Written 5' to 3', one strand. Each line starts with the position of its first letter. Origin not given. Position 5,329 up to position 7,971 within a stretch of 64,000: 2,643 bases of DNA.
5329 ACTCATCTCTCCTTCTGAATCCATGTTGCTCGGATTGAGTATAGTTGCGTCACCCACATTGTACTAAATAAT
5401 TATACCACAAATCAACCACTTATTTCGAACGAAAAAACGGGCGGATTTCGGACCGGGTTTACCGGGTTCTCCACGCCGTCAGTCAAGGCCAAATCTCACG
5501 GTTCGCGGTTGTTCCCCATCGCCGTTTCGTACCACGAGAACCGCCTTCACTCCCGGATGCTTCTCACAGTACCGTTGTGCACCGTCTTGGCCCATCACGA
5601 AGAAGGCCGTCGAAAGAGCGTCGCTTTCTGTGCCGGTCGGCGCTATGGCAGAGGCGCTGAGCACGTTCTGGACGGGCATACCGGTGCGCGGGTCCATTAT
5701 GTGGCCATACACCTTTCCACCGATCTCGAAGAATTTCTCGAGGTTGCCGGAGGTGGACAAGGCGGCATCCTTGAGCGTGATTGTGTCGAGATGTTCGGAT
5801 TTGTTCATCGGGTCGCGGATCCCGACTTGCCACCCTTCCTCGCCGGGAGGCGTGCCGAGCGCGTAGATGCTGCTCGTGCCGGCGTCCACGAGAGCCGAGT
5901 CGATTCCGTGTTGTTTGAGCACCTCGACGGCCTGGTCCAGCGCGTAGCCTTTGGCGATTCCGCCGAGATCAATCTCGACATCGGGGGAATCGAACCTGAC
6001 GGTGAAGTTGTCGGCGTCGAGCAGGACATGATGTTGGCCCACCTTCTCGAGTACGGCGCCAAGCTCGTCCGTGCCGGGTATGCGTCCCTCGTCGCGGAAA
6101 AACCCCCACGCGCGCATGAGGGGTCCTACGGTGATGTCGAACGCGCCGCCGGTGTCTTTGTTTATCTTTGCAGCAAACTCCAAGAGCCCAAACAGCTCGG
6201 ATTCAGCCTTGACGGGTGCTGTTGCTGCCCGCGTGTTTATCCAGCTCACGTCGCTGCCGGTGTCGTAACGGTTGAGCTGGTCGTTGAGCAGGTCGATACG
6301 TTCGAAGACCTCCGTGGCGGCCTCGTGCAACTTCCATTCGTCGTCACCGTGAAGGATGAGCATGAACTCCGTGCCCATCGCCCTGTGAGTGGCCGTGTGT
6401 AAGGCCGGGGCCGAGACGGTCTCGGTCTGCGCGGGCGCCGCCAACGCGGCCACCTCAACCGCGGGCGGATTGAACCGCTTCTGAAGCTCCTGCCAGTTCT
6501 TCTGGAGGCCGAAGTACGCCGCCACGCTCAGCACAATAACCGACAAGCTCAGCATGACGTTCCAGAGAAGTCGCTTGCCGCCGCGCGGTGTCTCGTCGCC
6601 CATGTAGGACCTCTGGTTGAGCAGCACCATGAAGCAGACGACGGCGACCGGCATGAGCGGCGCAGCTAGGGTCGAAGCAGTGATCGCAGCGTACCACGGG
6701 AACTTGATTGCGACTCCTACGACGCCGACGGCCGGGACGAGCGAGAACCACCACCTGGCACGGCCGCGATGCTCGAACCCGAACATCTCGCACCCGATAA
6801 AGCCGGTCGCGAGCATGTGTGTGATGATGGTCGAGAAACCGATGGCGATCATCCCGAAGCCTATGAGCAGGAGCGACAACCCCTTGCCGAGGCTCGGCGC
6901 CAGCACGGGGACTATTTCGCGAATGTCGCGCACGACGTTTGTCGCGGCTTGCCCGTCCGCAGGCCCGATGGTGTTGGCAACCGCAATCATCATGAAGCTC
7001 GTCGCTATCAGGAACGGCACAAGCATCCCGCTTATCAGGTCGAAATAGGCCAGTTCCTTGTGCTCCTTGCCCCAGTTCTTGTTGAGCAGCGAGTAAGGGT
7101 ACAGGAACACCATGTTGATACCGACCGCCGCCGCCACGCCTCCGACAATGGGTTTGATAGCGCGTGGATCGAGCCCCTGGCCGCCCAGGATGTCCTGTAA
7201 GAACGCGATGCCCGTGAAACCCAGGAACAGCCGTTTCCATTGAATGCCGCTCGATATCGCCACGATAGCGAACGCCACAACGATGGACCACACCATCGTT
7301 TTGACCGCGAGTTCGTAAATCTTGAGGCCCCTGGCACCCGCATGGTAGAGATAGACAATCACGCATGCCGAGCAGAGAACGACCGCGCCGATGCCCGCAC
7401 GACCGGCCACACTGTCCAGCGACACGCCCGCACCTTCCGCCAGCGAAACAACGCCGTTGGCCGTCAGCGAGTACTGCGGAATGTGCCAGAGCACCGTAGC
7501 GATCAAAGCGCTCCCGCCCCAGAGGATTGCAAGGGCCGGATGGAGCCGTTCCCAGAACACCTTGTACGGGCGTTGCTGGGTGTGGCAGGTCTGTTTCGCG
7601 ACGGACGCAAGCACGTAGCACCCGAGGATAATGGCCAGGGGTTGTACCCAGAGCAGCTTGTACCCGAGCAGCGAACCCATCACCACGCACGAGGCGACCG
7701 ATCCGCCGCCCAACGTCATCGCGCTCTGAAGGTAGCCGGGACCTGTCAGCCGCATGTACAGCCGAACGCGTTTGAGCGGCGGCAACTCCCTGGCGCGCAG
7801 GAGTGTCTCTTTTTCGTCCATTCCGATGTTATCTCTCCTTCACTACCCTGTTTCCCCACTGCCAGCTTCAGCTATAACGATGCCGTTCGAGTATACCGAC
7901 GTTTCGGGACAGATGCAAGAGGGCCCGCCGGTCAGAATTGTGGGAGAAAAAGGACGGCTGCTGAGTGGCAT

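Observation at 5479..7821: Nramp-superfamily transporter core fused in one polypeptide to an ApbE flavin transferase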

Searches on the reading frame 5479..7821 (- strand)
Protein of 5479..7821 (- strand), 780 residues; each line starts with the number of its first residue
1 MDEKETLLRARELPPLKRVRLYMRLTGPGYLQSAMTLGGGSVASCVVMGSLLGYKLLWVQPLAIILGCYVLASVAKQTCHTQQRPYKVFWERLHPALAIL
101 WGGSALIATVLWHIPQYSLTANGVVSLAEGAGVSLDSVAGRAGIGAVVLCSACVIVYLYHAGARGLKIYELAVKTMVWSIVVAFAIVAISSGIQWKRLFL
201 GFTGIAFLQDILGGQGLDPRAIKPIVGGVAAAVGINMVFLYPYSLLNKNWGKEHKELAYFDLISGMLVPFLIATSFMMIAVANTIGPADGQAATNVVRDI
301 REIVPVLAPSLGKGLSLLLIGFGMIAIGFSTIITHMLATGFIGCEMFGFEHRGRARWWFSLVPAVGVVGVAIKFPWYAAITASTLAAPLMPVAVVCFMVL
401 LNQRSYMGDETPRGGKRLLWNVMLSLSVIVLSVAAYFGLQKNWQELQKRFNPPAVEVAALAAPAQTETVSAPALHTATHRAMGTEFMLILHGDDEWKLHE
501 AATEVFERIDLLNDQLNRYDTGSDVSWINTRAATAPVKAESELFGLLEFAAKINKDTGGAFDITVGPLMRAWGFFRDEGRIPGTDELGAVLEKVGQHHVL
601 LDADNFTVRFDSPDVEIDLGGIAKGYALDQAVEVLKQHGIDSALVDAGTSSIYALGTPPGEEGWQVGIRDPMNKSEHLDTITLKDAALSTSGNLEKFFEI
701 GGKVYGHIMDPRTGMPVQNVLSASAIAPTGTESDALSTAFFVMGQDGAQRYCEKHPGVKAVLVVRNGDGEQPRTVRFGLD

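Call 5: search_protein_families(library=pfam, proteins=[window:5479-7821:-], max_evalue=1)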
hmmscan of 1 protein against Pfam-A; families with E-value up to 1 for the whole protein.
window:5479-7821:- (780 aa): 2 families
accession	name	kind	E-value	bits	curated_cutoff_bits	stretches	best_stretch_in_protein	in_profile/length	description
PF02424.20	ApbE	-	3.9e-79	266.4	25.6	1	482-761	1-265/266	ApbE family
PF01566.24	Nramp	-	9.2e-25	87.9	29.8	1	42-410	1-353/357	Natural resistance-associated macrophage protein-like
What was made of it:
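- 5479..7821 (-): Whole fusion gene, 780 aa: Nramp-like permease, linker and ApbE. Two Pfam domains (call 5).
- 6472..7821 (-): Nramp-fold permease domain, aa 1-450, with 11 TM helices, N-terminus inside and C-terminus outside. PF01566 at 87.9 bits (call 5).
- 5482..6405 (-): ApbE (FAD:protein FMN transferase) domain, aa 473-780. PF02424, E 4e-79 (call 5).
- On ApbE (FAD:protein FMN transferase, PF02424): 266.4 bits against a cut-off of 25.6, covering profile positions 1-265 of 266 (call 5).
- On Nramp / SLC11 (PF01566): 87.9 bits against 29.8 (call 5).
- Checked: It finds ApbE PF02424 over aa 482-761, covering 1-265 of 266 (E 4e-79) (call 5).
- It scores above the Pfam Nramp cut-off (call 5).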

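Call 6: search_protein_families(library=ncbifam, proteins=[window:5479-7821:-], max_evalue=1)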
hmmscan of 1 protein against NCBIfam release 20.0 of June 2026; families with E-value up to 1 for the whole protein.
window:5479-7821:- (780 aa): 6 families
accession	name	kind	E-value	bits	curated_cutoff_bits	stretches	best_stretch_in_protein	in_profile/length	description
NF007774.0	PRK10461.1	equivalog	6.6e-45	153.5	498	1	464-769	24-333/351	FAD:protein FMN transferase ApbE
NF001923.0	PRK00701.1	subfamily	2.4e-08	33.1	430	1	18-420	29-418/439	Mn(2+) uptake NRAMP transporter MntH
TIGR01197.1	nramp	subfamily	0.0012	18.2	272.5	1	21-191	2-160/390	metal ion transporter, metal ion (Mn2+/Fe2+) transporter (Nramp) family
NF037982.1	Nramp_1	equivalog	0.04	13.1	50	1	27-210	1-172/404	Nramp family divalent metal transporter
NF047776.1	LIC11485_Nterm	subfamily_domain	0.14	12.1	80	1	415-445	18-48/105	LIC_11485 family protein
TIGR00714.1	hscB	equivalog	0.21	11.7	46.75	1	439-494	8-65/156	Fe-S protein assembly co-chaperone HscB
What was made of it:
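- On MntH / Nramp as defined by NCBIfam (NF001923, TIGR01197, NF037982): 33.1 against 430, 18.2 against 272.5 and 13.1 against 50 bits (call 6).
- On Known flavin transporters (ECF-RibU/FmnA, MATE Bfe/YeeO, RibN, PnuX, RfuABCD): Two further NCBIfam hits, unrelated to flavin transport, have E of 0.14 or more (calls 5, 6).
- The NCBIfam MntH and Nramp models score far below their cut-offs: 33 against 430, 18 against 272 and 13 against 50 bits (call 6).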

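Call 8: find_homologous_proteins(query=window:5479-7821:-, max_evalue=0.00001)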
Query window:5479-7821:- (780 aa): 782 proteins with E <= 0.00001 among 8000 candidates; the best 120 are listed.
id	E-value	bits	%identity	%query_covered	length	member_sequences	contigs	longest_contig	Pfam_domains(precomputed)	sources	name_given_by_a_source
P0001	0.0e+0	1765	100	100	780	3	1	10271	PF01566.26,PF02424.21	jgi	-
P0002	2.2e-298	1010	59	100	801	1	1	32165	PF01566.26,PF02424.21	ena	-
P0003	1.3e-291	987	58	100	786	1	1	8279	PF01566.26,PF02424.21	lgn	-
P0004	1.6e-284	964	55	99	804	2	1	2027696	PF01566.26,PF02424.21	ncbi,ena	-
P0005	1.7e-279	947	55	100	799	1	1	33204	PF01566.26,PF02424.21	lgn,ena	-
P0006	1.2e-277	941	56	97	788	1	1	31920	PF01566.26,PF02424.21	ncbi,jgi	-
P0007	2.9e-276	937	54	100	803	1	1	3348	PF01566.26,PF02424.21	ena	-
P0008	9.9e-272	922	55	100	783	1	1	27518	PF01566.26,PF02424.21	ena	-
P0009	3.5e-271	920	54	99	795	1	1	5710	PF01566.26,PF02424.21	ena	-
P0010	3.6e-271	920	54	98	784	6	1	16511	PF01566.26,PF02424.21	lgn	-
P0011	3.9e-271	920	54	100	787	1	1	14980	PF01566.26,PF02424.21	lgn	-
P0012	1.6e-269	914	53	100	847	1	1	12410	PF01566.26,PF02424.21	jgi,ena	-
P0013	1.9e-268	911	54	100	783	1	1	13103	PF01566.26,PF02424.21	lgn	-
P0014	3.2e-268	910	54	99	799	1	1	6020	PF01566.26,PF02424.21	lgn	-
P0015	2.7e-267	907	54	100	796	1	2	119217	PF01566.26,PF02424.21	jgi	jgi:thiamine biosynthesis lipoprotein ApbE/Mn2+/Fe2+ NRAMP family transporter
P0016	5.3e-266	903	55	99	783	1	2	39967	PF01566.26,PF02424.21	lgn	-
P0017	1.2e-265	902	54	100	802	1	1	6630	PF01566.26,PF02424.21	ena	-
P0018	9.8e-265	898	53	100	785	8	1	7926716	PF01566.26,PF02424.21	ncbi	-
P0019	3.1e-264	897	53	100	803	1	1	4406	PF01566.26,PF02424.21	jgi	-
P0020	1.2e-263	895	54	98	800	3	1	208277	PF01566.26,PF02424.21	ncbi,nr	ncbi:MAG: FAD:protein FMN transferase [Candidatus Hydrogenedentes bacterium]|nr:FAD:protein FMN tran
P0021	1.7e-263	894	54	99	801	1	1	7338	PF01566.26,PF02424.21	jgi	-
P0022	3.3e-263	893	52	100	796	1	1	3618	PF01566.26,PF02424.21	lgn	-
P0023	4.4e-263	893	52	99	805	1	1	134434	PF01566.26,PF02424.21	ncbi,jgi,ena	-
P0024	2.7e-262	890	53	100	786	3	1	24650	PF01566.26,PF02424.21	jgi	jgi:thiamine biosynthesis lipoprotein ApbE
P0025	1.7e-261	888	53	100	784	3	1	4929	PF01566.26,PF02424.21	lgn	-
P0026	5.6e-261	886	52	100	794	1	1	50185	PF01566.26,PF02424.21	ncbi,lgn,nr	ncbi:MAG: FAD:protein FMN transferase [Candidatus Hydrogenedentes bacterium]|nr:FAD:protein FMN tran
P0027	2.1e-260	884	53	96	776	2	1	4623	PF01566.26,PF02424.21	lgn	-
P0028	3.3e-260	883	54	100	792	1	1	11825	PF01566.26,PF02424.21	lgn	-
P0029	5.6e-260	883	51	100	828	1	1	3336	PF01566.26,PF02424.21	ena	-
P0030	7.1e-260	882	52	100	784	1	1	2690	PF01566.26,PF02424.21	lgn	-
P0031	8.5e-260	882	53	99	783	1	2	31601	PF01566.26,PF02424.21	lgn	-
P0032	1.4e-259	881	53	98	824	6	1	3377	PF01566.26,PF02424.21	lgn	-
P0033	8.6e-259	879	52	99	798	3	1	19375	PF01566.26,PF02424.21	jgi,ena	-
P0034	9.3e-259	879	53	100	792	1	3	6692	PF01566.26,PF02424.21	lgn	-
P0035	5.3e-256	870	53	98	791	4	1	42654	PF01566.26,PF02424.21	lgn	-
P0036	5.6e-256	870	53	98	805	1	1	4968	PF01566.26,PF02424.21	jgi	-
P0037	1.1e-255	869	52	99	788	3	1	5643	PF01566.26,PF02424.21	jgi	-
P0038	5.6e-253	860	52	99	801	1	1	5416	PF01566.26,PF02424.21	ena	-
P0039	1.8e-252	858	53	96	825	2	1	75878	PF01566.26,PF02424.21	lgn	-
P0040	5.9e-252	856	53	99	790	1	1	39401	PF01566.26,PF02424.21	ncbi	-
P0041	2.5e-251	854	51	100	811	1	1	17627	PF01566.26,PF02424.21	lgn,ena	-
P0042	6.2e-249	846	53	97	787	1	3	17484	PF01566.26,PF02424.21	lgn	-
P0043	7.5e-249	846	52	99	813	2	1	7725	PF01566.26,PF02424.21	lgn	-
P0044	2.0e-247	841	50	99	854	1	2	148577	PF01566.26,PF02424.21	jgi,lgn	-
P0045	2.2e-246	838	51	100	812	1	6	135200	PF01566.26,PF02424.21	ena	-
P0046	7.6e-246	836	51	98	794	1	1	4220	PF01566.26,PF02424.21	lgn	-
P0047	5.8e-245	833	51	98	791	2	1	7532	PF01566.26,PF02424.21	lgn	-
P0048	1.4e-244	832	50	100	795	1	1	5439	PF01566.26,PF02424.21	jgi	jgi:thiamine biosynthesis lipoprotein ApbE/Mn2+/Fe2+ NRAMP family transporter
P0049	1.9e-244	831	52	96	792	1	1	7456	PF01566.26,PF02424.21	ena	-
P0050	2.2e-244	831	51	99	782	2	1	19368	PF01566.26,PF02424.21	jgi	-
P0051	4.3e-240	817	50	100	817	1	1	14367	PF01566.26,PF02424.21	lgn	-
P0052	8.4e-239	813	50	100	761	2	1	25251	PF01566.26,PF02424.21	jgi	-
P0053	1.6e-238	812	50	100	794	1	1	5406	PF01566.26,PF02424.21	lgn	-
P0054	1.6e-237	809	50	96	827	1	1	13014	PF01566.26,PF02424.21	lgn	-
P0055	1.1e-236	806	50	100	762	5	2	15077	PF01566.26,PF02424.21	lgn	-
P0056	3.1e-236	804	48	100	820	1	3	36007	PF01566.26,PF02424.21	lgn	-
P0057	1.1e-235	802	50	100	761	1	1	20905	PF01566.26,PF02424.21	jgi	-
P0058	2.3e-234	798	50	100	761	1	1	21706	PF01566.26,PF02424.21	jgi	jgi:thiamine biosynthesis lipoprotein ApbE/Mn2+/Fe2+ NRAMP family transporter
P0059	3.0e-229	781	49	100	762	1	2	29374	PF01566.26,PF02424.21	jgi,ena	-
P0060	4.9e-229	780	49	100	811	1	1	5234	PF01566.26,PF02424.21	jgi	jgi:manganese transport protein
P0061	6.3e-222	757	48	100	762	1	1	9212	PF01566.26,PF02424.21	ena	-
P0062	8.5e-216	737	71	59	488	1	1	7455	PF01566.26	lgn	-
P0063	5.3e-213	727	69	60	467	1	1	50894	PF01566.26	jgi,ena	-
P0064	7.5e-213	727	71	58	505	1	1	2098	PF01566.26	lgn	-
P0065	4.0e-210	718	69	59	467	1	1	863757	PF01566.26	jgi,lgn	jgi:Mn2+/Fe2+ NRAMP family transporter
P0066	2.4e-209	715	68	60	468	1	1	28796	PF01566.26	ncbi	-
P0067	5.5e-206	704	66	60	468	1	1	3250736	PF01566.26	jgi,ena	-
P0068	9.0e-203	694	63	64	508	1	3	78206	PF01566.26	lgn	-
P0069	1.3e-202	693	65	59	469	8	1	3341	PF01566.26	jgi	-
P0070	8.6e-202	690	64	60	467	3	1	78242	PF01566.26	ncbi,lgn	ncbi:MAG: hypothetical protein AMXMBFR82_36460 [Candidatus Hydrogenedentota bacterium]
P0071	2.3e-201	689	65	59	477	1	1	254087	PF01566.26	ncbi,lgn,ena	-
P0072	8.8e-200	684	65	61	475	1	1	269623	PF01566.26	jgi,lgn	jgi:Mn2+/Fe2+ NRAMP family transporter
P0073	7.9e-193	661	65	58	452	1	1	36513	PF01566.26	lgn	-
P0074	9.1e-192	657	61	62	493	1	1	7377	PF01566.26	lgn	-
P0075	2.2e-189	649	65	57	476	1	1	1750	PF01566.26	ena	-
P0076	1.6e-187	643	65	58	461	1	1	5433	PF01566.26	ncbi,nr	ncbi:MAG: divalent metal cation transporter, partial [Candidatus Hydrogenedentes bacterium]|nr:dival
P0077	3.3e-186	639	56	66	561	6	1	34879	PF01566.26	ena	-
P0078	1.3e-185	637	65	56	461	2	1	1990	PF01566.26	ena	-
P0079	1.8e-185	636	60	60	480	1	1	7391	PF01566.26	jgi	jgi:manganese transport protein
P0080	4.4e-185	635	64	58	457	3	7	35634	PF01566.26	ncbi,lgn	-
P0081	6.1e-185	635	52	73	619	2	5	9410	PF01566.26,PF02424.21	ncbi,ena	-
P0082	7.6e-185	634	44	96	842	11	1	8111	PF01566.26,PF02424.21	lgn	-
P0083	2.0e-184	633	61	60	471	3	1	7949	PF01566.26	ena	-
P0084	3.7e-183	629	62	59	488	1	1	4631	PF01566.26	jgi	-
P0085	1.1e-182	627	64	58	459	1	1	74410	PF01566.26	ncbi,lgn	ncbi:MAG: divalent metal cation transporter [Planctomycetaceae bacterium]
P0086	2.7e-182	626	62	58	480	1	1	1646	PF01566.26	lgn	-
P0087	4.8e-180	618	62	58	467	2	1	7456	PF01566.26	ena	-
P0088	4.2e-179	615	64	56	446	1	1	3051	PF01566.26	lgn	-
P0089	9.0e-179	614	61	57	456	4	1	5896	PF01566.26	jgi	-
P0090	1.0e-176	607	61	58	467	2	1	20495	PF01566.26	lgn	-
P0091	1.4e-176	607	62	57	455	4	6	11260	PF01566.26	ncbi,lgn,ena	-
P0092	3.6e-176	606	62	56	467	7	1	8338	PF01566.26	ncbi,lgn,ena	ncbi:MAG: divalent metal cation transporter [Candidatus Hydrogenedentota bacterium]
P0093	1.4e-175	604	60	58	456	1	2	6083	PF01566.26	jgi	-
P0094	1.6e-175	603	60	58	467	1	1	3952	PF01566.26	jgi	jgi:manganese transport protein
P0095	3.4e-175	602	62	56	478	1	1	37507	PF01566.26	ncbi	ncbi:MAG: divalent metal cation transporter [Planctomycetota bacterium]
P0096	1.1e-174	601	61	57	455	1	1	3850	PF01566.26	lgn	-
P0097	1.3e-174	600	63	55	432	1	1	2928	PF01566.26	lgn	-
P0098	1.5e-174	600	62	58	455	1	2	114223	PF01566.26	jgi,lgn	jgi:manganese transport protein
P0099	3.2e-174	599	62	56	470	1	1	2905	PF01566.26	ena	-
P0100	7.2e-174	598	60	58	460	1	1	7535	PF01566.26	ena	-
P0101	2.2e-173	596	61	57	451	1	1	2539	PF01566.26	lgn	-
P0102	3.1e-173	596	63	56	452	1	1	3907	PF01566.26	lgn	-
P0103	5.8e-173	595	61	57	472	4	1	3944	PF01566.26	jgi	jgi:manganese transport protein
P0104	7.3e-172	591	57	58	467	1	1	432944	PF01566.26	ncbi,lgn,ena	-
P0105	1.1e-171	591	62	57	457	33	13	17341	PF01566.26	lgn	-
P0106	2.7e-171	589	60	56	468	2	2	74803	PF01566.26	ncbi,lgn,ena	-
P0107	4.1e-171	589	62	56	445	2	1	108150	PF01566.26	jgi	jgi:Mn2+/Fe2+ NRAMP family transporter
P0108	4.1e-171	589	60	57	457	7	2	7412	PF01566.26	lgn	-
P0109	6.6e-171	588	60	57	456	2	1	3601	PF01566.26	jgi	-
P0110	1.9e-170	587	57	61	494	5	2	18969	PF01566.26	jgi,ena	-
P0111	7.8e-170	585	59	56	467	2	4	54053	PF01566.26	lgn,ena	-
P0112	2.3e-169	583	57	60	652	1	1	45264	PF01566.26,PF01596.24,PF13578.13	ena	-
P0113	4.4e-169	582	58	58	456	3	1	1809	PF01566.26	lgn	-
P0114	6.4e-169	582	58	58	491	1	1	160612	PF01566.26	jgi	jgi:Mn2+/Fe2+ NRAMP family transporter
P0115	1.3e-168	581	60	57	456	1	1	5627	PF01566.26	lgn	-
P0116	2.4e-168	580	58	57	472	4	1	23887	PF01566.26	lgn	-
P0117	4.0e-168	579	59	56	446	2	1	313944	PF01566.26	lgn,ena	-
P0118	1.0e-167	578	57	58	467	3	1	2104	PF01566.26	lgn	-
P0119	2.2e-167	577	60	57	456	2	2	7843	PF01566.26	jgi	jgi:manganese transport protein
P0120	4.0e-167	576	57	58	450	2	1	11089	PF01566.26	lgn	-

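Call 13: find_encoding_contigs(protein=P0018, flank=10000, max_places=2)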
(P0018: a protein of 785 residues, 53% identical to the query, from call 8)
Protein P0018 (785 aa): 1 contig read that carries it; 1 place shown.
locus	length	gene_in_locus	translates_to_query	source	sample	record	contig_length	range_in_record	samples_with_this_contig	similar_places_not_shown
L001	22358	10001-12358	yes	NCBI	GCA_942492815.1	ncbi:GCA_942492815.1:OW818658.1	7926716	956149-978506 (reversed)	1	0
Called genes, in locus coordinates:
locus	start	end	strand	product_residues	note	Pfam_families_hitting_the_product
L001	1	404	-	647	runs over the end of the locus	PF13524:Glyco_trans_1_2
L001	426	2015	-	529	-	PF00501:AMP-binding, PF13193:AMP-binding_C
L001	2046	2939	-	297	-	PF01575:MaoC_dehydratas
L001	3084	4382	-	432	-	PF03721:UDPG_MGDP_dh_N, PF03807:F420_oxidored (faint), PF00984:UDPG_MGDP_dh, PF03720:UDPG_MGDP_dh_C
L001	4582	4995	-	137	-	PF01740:STAS, PF13466:STAS_2 (weak)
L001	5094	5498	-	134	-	PF13581:HATPase_c_2, PF02518:HATPase_c (weak)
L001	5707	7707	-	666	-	-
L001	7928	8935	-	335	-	PF01073:3Beta_HSD, PF01370:Epimerase, PF02719:Polysacc_synt_2 (weak), PF04321:RmlD_sub_bind, PF16363:GDP_Man_Dehyd, PF07993:NAD_binding_4 (weak)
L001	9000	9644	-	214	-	PF01791:DeoC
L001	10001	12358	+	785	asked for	PF01566:Nramp, PF02424:ApbE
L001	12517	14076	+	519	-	PF01408:GFO_IDH_MocA, PF02894:GFO_IDH_MocA_C (weak)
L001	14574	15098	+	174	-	PF00691:OmpA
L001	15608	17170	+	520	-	PF01408:GFO_IDH_MocA, PF22725:GFO_IDH_MocA_C3, PF02894:GFO_IDH_MocA_C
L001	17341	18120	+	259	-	-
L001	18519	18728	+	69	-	PF10047:DUF2281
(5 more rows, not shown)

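Call 14: find_encoding_contigs(protein=P0004, flank=10000, max_places=2)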
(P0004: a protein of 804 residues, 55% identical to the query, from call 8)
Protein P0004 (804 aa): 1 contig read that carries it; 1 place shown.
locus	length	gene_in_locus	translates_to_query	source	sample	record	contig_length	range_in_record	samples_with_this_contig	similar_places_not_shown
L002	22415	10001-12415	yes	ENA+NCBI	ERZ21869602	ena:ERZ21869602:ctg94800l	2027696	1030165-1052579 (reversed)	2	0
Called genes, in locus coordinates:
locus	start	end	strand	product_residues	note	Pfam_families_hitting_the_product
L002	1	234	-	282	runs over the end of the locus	PF02129:Peptidase_S15 (faint), PF00135:COesterase, PF20434:BD-FAE, PF12146:Hydrolase_4 (faint), PF07859:Abhydrolase_3, PF00326:Peptidase_S9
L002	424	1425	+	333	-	PF01966:HD, PF13487:HD_5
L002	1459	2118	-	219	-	PF01791:DeoC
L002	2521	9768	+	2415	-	PF05593:RHS_repeat (weak), PF25023:TEN_YD-shell, PF05593:RHS_repeat (weak), PF25023:TEN_YD-shell, PF24595:DUF7619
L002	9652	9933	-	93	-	-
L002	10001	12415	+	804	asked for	PF01566:Nramp, PF02424:ApbE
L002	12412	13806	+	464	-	PF01408:GFO_IDH_MocA, PF22725:GFO_IDH_MocA_C3, PF02894:GFO_IDH_MocA_C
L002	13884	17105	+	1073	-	PF14522:Cytochrome_C7 (faint), PF14537:Cytochrom_c3_2 (weak), PF01292:Ni_hydr_CYTB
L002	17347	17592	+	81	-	-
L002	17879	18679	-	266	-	PF05050:Methyltransf_21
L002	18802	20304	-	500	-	PF25077:DUF7800, PF09423:PhoD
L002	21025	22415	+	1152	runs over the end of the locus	PF13360:PQQ_2 (faint), PF13570:Beta-prop_ACSF4 (weak), PF25292:Beta-prop_CGLA, PF01839:FG-GAP (faint), PF13517:FG-GAP_3 (weak)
